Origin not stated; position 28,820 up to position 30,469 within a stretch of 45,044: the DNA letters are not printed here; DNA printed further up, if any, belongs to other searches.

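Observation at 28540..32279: Cys-ladder peptide + RRE-radical SAM/SPASM + ABC exporter: candidate archaeal thioether-type RiPP cluster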

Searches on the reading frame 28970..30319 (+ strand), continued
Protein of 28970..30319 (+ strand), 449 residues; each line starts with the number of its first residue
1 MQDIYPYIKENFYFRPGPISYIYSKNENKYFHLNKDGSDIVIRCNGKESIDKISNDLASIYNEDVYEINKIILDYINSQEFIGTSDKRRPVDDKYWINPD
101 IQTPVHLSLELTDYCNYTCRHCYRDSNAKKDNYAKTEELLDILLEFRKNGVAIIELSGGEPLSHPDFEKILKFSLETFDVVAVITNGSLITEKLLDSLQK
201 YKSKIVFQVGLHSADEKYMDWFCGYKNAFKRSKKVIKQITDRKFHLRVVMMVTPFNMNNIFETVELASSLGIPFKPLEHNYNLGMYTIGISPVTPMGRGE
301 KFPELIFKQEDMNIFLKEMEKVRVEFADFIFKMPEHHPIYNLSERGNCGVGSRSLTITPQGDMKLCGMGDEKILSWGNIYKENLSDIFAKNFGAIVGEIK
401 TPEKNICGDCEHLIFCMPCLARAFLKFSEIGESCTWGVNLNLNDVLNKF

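Call 51: search_protein_families(library=ncbifam, proteins=[P0011, P0012, P0008, P0006], max_evalue=0.1)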
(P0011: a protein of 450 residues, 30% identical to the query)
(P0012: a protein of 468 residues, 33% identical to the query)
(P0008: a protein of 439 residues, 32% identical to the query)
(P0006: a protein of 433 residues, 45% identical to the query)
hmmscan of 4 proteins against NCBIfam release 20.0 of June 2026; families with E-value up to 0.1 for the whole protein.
P0011 (450 aa): 94 families (the best 25 are shown)
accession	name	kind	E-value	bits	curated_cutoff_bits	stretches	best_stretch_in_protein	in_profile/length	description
NF012164.0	AlbA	equivalog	9.8e-62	208.8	850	1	41-432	37-428/442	subtilosin maturase AlbA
TIGR04055.1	rSAM_NirJ2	equivalog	1.4e-32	113.5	500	1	123-419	6-307/326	putative heme d1 biosynthesis radical SAM protein NirJ2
TIGR03962.1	mycofact_rSAM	equivalog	1.4e-32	113.2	265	1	115-417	10-315/339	mycofactocin radical SAM maturase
TIGR04250.1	SCM_rSAM_ScmE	equivalog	4.7e-30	104.7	400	2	119-283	5-170/358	SynChlorMet cassette radical SAM/SPASM protein ScmE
TIGR04545.1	rSAM_ahbD_hemeb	equivalog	9.1e-30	104.2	500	1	120-300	3-183/339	heme b synthase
TIGR04403.1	rSAM_skfB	equivalog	9.5e-30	103.7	300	1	105-309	92-295/402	sporulation killing factor system radical SAM maturase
TIGR04051.1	rSAM_NirJ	equivalog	1.2e-27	96.8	515.45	1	123-301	8-185/354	heme d1 biosynthesis radical SAM protein NirJ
NF050035.1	rSAM_WgK_link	exception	3.8e-27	95.2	650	1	114-305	6-197/367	radical SAM/SPASM peptide maturase WgkB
NF045574.1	sacti_mat_StsB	exception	1.1e-26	93.7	625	1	58-408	43-384/466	StsB family radical SAM/SPASM domain sactipeptide maturase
TIGR04251.1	SCM_rSAM_ScmF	equivalog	5e-26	91.9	400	1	121-287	8-177/353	SynChlorMet cassette radical SAM/SPASM protein ScmF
TIGR04053.2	TIGR04053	equivalog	8.2e-26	91.1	395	1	114-322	5-216/366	TIGR04053 family radical SAM/SPASM domain-containing protein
TIGR04054.1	rSAM_NirJ1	equivalog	2.7e-25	88.8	650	1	109-282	29-200/387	putative heme d1 biosynthesis radical SAM protein NirJ1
TIGR03470.1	HpnH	equivalog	8.2e-24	84.2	225.05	1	102-375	13-285/318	adenosyl-hopene transferase HpnH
NF049973.1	radical_Rv1681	equivalog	1.5e-23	83.3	380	1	126-309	81-266/326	Rv1681 family radical SAM protein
TIGR04317.1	W_rSAM_matur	equivalog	4e-23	82.1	380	1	120-367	7-260/349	tungsten cofactor oxidoreductase radical SAM maturase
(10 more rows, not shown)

P0012 (468 aa): 71 families (the best 25 are shown)
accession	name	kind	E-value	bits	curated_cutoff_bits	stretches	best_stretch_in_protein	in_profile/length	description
NF012164.0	AlbA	equivalog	1.9e-54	184.8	850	1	39-442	35-430/442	subtilosin maturase AlbA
TIGR04250.1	SCM_rSAM_ScmE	equivalog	3.7e-30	105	400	2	121-300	2-183/358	SynChlorMet cassette radical SAM/SPASM protein ScmE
TIGR04403.1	rSAM_skfB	equivalog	4.1e-30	104.9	300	1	106-305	88-286/402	sporulation killing factor system radical SAM maturase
TIGR03962.1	mycofact_rSAM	equivalog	3.6e-28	98.7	265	1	121-421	11-315/339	mycofactocin radical SAM maturase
TIGR04055.1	rSAM_NirJ2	equivalog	6e-27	95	500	1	127-428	5-312/326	putative heme d1 biosynthesis radical SAM protein NirJ2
TIGR04545.1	rSAM_ahbD_hemeb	equivalog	6.5e-27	94.9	500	1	126-303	4-182/339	heme b synthase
NF045574.1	sacti_mat_StsB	exception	1.4e-25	90.1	625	1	126-424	100-400/466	StsB family radical SAM/SPASM domain sactipeptide maturase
TIGR04251.1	SCM_rSAM_ScmF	equivalog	1.8e-25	90.1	400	1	128-304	10-190/353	SynChlorMet cassette radical SAM/SPASM protein ScmF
NF050035.1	rSAM_WgK_link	exception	5.1e-25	88.2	650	1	120-308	7-196/367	radical SAM/SPASM peptide maturase WgkB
TIGR04053.2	TIGR04053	equivalog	1.1e-23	84.1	395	1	119-312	5-202/366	TIGR04053 family radical SAM/SPASM domain-containing protein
TIGR04051.1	rSAM_NirJ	equivalog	1.8e-23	83.1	515.45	1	128-306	8-186/354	heme d1 biosynthesis radical SAM protein NirJ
NF049973.1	radical_Rv1681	equivalog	2.1e-23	82.8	380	1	132-284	82-235/326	Rv1681 family radical SAM protein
TIGR04082.1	rSAM_for_selen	equivalog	6.3e-22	78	350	2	128-311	205-384/516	thio(seleno)oxazole modification radical SAM maturase SbtM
TIGR04340.1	rSAM_ACGX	hypoth_equivalog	1.4e-20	73.8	400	2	127-294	8-180/341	radical SAM/SPASM domain protein, ACGX system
TIGR04347.1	pseudo_SAM_Halo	equivalog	4.1e-19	69.1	525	1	117-300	34-216/390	TIGR04347 family pseudo-SAM/SPASM protein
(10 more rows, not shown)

P0008 (439 aa): 73 families (the best 25 are shown)
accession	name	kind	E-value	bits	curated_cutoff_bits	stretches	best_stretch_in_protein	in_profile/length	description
NF012164.0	AlbA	equivalog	6e-50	170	850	1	28-432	29-430/442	subtilosin maturase AlbA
TIGR04403.1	rSAM_skfB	equivalog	1.1e-26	93.6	300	1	94-376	91-361/402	sporulation killing factor system radical SAM maturase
TIGR04545.1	rSAM_ahbD_hemeb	equivalog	2.7e-26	92.8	500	1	112-302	5-195/339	heme b synthase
TIGR04055.1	rSAM_NirJ2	equivalog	4.6e-24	85.6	500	1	114-422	7-312/326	putative heme d1 biosynthesis radical SAM protein NirJ2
TIGR03962.1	mycofact_rSAM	equivalog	6.8e-24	84.7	265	1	101-414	6-313/339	mycofactocin radical SAM maturase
TIGR02109.1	PQQ_syn_pqqE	equivalog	1.8e-21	76.5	381.35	1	103-385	3-283/358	pyrroloquinoline quinone biosynthesis protein PqqE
TIGR04051.1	rSAM_NirJ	equivalog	7e-21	74.6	515.45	1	112-333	7-224/354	heme d1 biosynthesis radical SAM protein NirJ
NF050035.1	rSAM_WgK_link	exception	1.6e-20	73.4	650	1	105-304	7-206/367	radical SAM/SPASM peptide maturase WgkB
TIGR04303.1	GeoRSP_rSAM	equivalog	1.3e-19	71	400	1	103-408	1-300/325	GeoRSP system radical SAM/SPASM protein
NF045574.1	sacti_mat_StsB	exception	1e-18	67.4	625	1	110-383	99-361/466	StsB family radical SAM/SPASM domain sactipeptide maturase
TIGR04317.1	W_rSAM_matur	equivalog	2e-18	66.6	380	1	108-280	5-182/349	tungsten cofactor oxidoreductase radical SAM maturase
TIGR04053.2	TIGR04053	equivalog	2.7e-18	66.4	395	1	105-294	6-198/366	TIGR04053 family radical SAM/SPASM domain-containing protein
TIGR04250.1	SCM_rSAM_ScmE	equivalog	5e-18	65.1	400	1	109-268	5-164/358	SynChlorMet cassette radical SAM/SPASM protein ScmE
NF041298.1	rSAM_mat_DynA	equivalog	1.6e-17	63.6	450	1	111-418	5-326/356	dynobactin maturation radical SAM/SPASM protein DynA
NF049973.1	radical_Rv1681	equivalog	2.8e-17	62.6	380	1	116-270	80-235/326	Rv1681 family radical SAM protein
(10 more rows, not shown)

P0006 (433 aa): 77 families (the best 25 are shown)
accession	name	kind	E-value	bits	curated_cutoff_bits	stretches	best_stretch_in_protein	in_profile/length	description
NF012164.0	AlbA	equivalog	2.7e-43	148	850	1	24-421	29-433/442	subtilosin maturase AlbA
TIGR03962.1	mycofact_rSAM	equivalog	6e-32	111.1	265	1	101-403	8-316/339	mycofactocin radical SAM maturase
TIGR04055.1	rSAM_NirJ2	equivalog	8.1e-26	91.3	500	1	107-288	2-182/326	putative heme d1 biosynthesis radical SAM protein NirJ2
TIGR04545.1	rSAM_ahbD_hemeb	equivalog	3.7e-25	89.1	500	1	107-288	2-183/339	heme b synthase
TIGR04051.1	rSAM_NirJ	equivalog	1.6e-23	83.3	515.45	1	108-288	5-184/354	heme d1 biosynthesis radical SAM protein NirJ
TIGR02109.1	PQQ_syn_pqqE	equivalog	3.1e-22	79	381.35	1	101-369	3-280/358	pyrroloquinoline quinone biosynthesis protein PqqE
TIGR04317.1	W_rSAM_matur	equivalog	2.1e-20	73.1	380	1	106-311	5-216/349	tungsten cofactor oxidoreductase radical SAM maturase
NF050035.1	rSAM_WgK_link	exception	2.2e-19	69.7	650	1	102-300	6-204/367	radical SAM/SPASM peptide maturase WgkB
TIGR04403.1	rSAM_skfB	equivalog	8.4e-19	67.6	300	1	11-317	10-314/402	sporulation killing factor system radical SAM maturase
TIGR04251.1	SCM_rSAM_ScmF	equivalog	1.1e-18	67.8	400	1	109-287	8-189/353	SynChlorMet cassette radical SAM/SPASM protein ScmF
TIGR04133.1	rSAM_w_lipo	hypoth_equivalog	1.2e-18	67.1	425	1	109-399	28-329/350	TIGR04133 family radical SAM/SPASM protein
NF045574.1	sacti_mat_StsB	exception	3.1e-18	65.9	625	1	109-407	100-400/466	StsB family radical SAM/SPASM domain sactipeptide maturase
TIGR04053.2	TIGR04053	equivalog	3.9e-18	65.9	395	1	102-299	5-204/366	TIGR04053 family radical SAM/SPASM domain-containing protein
TIGR04340.1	rSAM_ACGX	hypoth_equivalog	6.4e-17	61.8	400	2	110-305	8-205/341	radical SAM/SPASM domain protein, ACGX system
TIGR02668.1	moaA_archaeal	equivalog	7.5e-17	61.3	325.25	1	107-362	12-280/303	GTP 3',8-cyclase MoaA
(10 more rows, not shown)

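Call 53: predict_structure(alignment_id=A1)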
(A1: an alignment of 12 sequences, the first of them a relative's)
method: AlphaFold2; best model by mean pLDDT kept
length: 449 residues; sequences in the alignment: 12
mean_pLDDT: 74.9   pTM: 0.73
mean pLDDT of the five models: 74.9, 73.8, 72.6, 71.4, 67.8
residues with pLDDT >= 90: 61; 70-90: 254; 50-70: 89; < 50: 45
segments of 3 or more residues with pLDDT < 50: 98-102, 275-284, 328-353
pLDDT, mean of each block of 10 residues (from residue 1): 83 64 64 75 87 87 88 89 90 53 65 66 55 82 80 78 90 89 82 92 86 92 86 91 86 87 89 48 55 64 73 80 63 33 39 64 67 76 79 67 80 69 78 86 69
secondary structure, 60 per line:
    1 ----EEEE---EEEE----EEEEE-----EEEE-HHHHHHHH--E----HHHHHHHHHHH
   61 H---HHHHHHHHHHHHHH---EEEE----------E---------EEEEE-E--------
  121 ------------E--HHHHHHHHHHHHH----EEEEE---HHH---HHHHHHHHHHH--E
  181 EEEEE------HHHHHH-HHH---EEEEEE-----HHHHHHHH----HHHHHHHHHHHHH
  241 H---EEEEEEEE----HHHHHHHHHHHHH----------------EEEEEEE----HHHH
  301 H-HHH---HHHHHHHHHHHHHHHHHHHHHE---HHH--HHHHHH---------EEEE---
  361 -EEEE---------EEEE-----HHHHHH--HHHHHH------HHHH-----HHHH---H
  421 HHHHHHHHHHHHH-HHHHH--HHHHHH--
elements in order: E5-8 E12-15 E20-24 E30-33 H35-42 H50-61 H65-78 E82-85 E106-110 H136-148 E153-157 H167-177 E180-185 H192-197 E205-210 H216-223 H228-241 E245-252 H257-269 E286-292 H297-301 H309-329 H339-344 E354-357 E362-365 E375-378 H384-389 H392-397 H404-407 H413-416 H420-433 H435-439 H442-447

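Call 56: fold_search(model_id=the predicted structure, library=pdb)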
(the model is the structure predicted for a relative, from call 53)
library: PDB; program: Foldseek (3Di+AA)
matches with E <= 10: 1464; with E <= 0.001: 98
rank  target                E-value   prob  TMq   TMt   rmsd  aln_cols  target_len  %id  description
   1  6efn                  1.1e-17  1.00  0.60  0.70   5.2       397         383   17  Structure of a RiPP maturase, SkfB (released 2018-10-24)
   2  5v1q_B                6.1e-17  1.00  0.63  0.64   6.3       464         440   17  Crystal structure of Streptococcus suis SuiB (released 2017-08-30)
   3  5v1s_A                2.3e-16  1.00  0.63  0.66   7.8       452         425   17  Crystal structure of Streptococcus suis SuiB bound to S-adenosylmethionine (released 2017-08-30)
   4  5v1t_A                5.0e-16  1.00  0.62  0.64   5.9       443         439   16  Crystal structure of Streptococcus suis SuiB bound to precursor peptide SuiA (released 2017-08-30)
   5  5v1s_B                1.6e-15  1.00  0.62  0.64   6.4       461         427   15  Crystal structure of Streptococcus suis SuiB bound to S-adenosylmethionine (released 2017-08-30)
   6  5v1q_A                1.2e-14  1.00  0.57  0.60   8.1       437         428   16  Crystal structure of Streptococcus suis SuiB (released 2017-08-30)
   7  5why_A                6.3e-14  1.00  0.51  0.54  15.6       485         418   17  Structural Insights into Thioether Bond Formation in the Biosynthesis of Sactipeptides (released 2017-07-26)
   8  5wgg_A                1.3e-13  1.00  0.50  0.51  15.6       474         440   17  Structural Insights into Thioether Bond Formation in the Biosynthesis of Sactipeptides (released 2017-07-26)
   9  5why_B                2.1e-13  1.00  0.52  0.55  16.0       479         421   17  Structural Insights into Thioether Bond Formation in the Biosynthesis of Sactipeptides (released 2017-07-26)
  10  8vpo                  4.4e-13  1.00  0.48  0.48  13.7       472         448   16  X-Ray Crystal Structure of TigE from Paramaledivibacter caminithermalis (released 2024-02-07)
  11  6q2p_A                1.3e-10  1.00  0.47  0.70   3.6       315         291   19  Crystal structure of mouse viperin bound to cytidine triphosphate and S-adenosylhomocysteine (released 2020-01-22)
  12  6q2p_B                1.7e-10  1.00  0.48  0.70   3.6       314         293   19  Crystal structure of mouse viperin bound to cytidine triphosphate and S-adenosylhomocysteine (released 2020-01-22)
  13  9dfn                  2.1e-10  1.00  0.47  0.72   3.8       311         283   15  X-ray crystal structure of the second viperin-like enzyme from Trichoderma virens with bound CTP and SAM (released 2025-02-19)
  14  6q2q_B                2.7e-10  1.00  0.48  0.72   3.7       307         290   18  Crystal structure of mouse viperin bound to uridine triphosphate and S-adenosylhomocysteine (released 2020-01-22)
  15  7vob                  3.1e-10  1.00  0.51  0.68   6.1       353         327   16  The crystal structure of a Radical SAM Enzyme BlsE involved in the Biosynthesis of Blasticidin S (released 2022-05-04)
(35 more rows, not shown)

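Call 57: search_dna_similar(query=window:28970-30319:+, collection=plasmids, mode=protein, max_evalue=1e-8, max_rows=25)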
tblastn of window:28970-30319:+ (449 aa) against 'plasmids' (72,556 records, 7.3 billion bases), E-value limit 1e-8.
Records with a match: 274; places in all: 283; records where one place covers at least 80% of the query: 46.
Best place of each record, by identity: <60% 274.
By first word of the organism name: Sinorhizobium 63; Bacillus 45; Rhizobium 40; Pseudosulfitobacter 39; Clostridium 14; Rahnella 11; Phaeobacter 7; Escherichia 5; Paraclostridium 4; Caballeronia 3; and 34 more.
By predicted mobility (MOB-suite, as given by PLSDB): non-mobilizable 145; mobilizable 72; conjugative 57.
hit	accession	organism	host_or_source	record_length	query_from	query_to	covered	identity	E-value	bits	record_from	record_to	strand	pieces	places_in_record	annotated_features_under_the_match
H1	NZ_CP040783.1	Bacillus thuringiensis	whole organism,soil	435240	25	436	92%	30.1%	2e-54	203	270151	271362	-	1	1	PqqD family peptide modification chaperone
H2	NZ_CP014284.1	Bacillus thuringiensis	cell culture,soil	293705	25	436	92%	30.1%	3e-54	202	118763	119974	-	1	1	PqqD family peptide modification chaperone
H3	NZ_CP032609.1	Bacillus thuringiensis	single cell,soil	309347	25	436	92%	30.1%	3e-54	202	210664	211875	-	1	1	PqqD family peptide modification chaperone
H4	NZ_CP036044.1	Bacillus mycoides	cell culture,soil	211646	26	436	92%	30.2%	6e-53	198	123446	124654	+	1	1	PqqD family peptide modification chaperone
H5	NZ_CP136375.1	Bacillus mycoides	whole organism,soil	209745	26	436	92%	30.2%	7e-53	198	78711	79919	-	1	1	PqqD family peptide modification chaperone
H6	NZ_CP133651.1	Bacillus cereus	-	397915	25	436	92%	29.9%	9e-54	201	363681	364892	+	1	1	radical SAM/SPASM domain-containing protein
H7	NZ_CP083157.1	Bacillus thuringiensis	whole organism,Biopesticide XenTari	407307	25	436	92%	29.9%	9e-54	201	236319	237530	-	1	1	radical SAM/SPASM domain-containing protein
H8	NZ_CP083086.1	Bacillus thuringiensis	whole organism,Biopesticide B401/B402 ...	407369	25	436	92%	29.9%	9e-54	201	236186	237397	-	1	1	radical SAM/SPASM domain-containing protein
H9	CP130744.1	Bacillus thuringiensis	rhizhosphere soil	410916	25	436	92%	29.9%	9e-54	201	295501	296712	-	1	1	radical SAM/SPASM domain-containing protein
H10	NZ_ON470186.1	Bacillus thuringiensis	-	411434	25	436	92%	29.9%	9e-54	201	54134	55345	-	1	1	radical SAM/SPASM domain-containing protein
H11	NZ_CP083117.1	Bacillus thuringiensis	whole organism,Biopesticide Delfin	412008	25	436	92%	29.9%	9e-54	201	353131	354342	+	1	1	radical SAM/SPASM domain-containing protein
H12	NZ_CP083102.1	Bacillus thuringiensis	whole organism,Biopesticide DiPel DF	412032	25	436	92%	29.9%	9e-54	201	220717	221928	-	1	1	radical SAM/SPASM domain-containing protein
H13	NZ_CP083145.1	Bacillus thuringiensis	whole organism,Biopesticide Agree WP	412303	25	436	92%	29.9%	9e-54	201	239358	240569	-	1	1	radical SAM/SPASM domain-containing protein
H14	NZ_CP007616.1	Bacillus thuringiensis serovar kurstaki str. YBT-1520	-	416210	25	436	92%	29.9%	9e-54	201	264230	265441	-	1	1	radical SAM/SPASM domain-containing protein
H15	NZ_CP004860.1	Bacillus thuringiensis serovar kurstaki str. YBT-1520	soil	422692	25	436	92%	29.9%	9e-54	201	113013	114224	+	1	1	radical SAM/SPASM domain-containing protein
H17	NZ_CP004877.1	Bacillus thuringiensis serovar kurstaki str. HD-1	soil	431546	25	436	92%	29.9%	9e-54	201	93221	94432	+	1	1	radical SAM/SPASM domain-containing protein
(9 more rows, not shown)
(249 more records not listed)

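Call 58: get_annotated_region(hit=H17, flank=6000)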
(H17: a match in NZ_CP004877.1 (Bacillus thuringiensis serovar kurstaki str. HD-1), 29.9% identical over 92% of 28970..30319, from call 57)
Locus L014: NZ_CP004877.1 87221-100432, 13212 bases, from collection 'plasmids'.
description: Bacillus thuringiensis serovar kurstaki str. HD-1 plasmid pBMB431, complete sequence
organism: Bacillus thuringiensis serovar kurstaki str. HD-1 (NCBI taxid 1261129)
taxonomy: Bacteria; Bacillota; Bacilli; Bacillales; Bacillaceae; Bacillus; Bacillus thuringiensis; Bacillus thuringiensis serovar kurstaki str. HD-1
host: -; source: soil; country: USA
typing (MOB-suite, as given by PLSDB): non-mobilizable; replicon rep_cluster_125,rep_cluster_1721; mating-pair formation MPF_T
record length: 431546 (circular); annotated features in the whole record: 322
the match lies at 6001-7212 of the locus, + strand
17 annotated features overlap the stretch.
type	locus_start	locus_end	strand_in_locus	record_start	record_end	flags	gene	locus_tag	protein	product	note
CDS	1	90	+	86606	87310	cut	-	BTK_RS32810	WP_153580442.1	epoxyqueuosine reductase QueH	-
CDS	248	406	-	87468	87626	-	-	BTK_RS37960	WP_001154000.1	hypothetical protein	-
CDS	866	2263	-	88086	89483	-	-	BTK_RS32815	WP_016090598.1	S8 family serine peptidase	GO:0006508 - proteolysis [Evidence IEA]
CDS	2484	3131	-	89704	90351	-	-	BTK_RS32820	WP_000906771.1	ABC-2 transporter permease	-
CDS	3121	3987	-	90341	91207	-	-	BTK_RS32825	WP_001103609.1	ABC transporter ATP-binding protein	-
CDS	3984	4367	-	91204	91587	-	-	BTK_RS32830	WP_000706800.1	GntR family transcriptional regulator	GO:0006355 - regulation of DNA-templated transcription [Evidence IEA]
CDS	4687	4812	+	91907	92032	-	tucA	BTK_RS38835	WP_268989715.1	subclass IId bacteriocin thuricin17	-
CDS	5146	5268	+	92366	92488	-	tucA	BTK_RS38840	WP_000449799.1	subclass IId bacteriocin thuricin17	-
CDS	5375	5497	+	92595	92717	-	tucA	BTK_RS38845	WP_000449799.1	subclass IId bacteriocin thuricin17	-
CDS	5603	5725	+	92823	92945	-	tucA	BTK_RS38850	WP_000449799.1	subclass IId bacteriocin thuricin17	-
CDS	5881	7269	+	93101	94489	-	-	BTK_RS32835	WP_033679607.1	radical SAM/SPASM domain-containing protein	-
CDS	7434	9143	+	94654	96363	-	-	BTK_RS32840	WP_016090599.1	ABC transporter ATP-binding protein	-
CDS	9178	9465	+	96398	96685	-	-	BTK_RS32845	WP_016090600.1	hypothetical protein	-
CDS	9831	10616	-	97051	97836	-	gdh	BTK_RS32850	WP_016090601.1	glucose 1-dehydrogenase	-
CDS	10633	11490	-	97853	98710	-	-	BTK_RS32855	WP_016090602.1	RhaT/GlcU family sugar-proton symporter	-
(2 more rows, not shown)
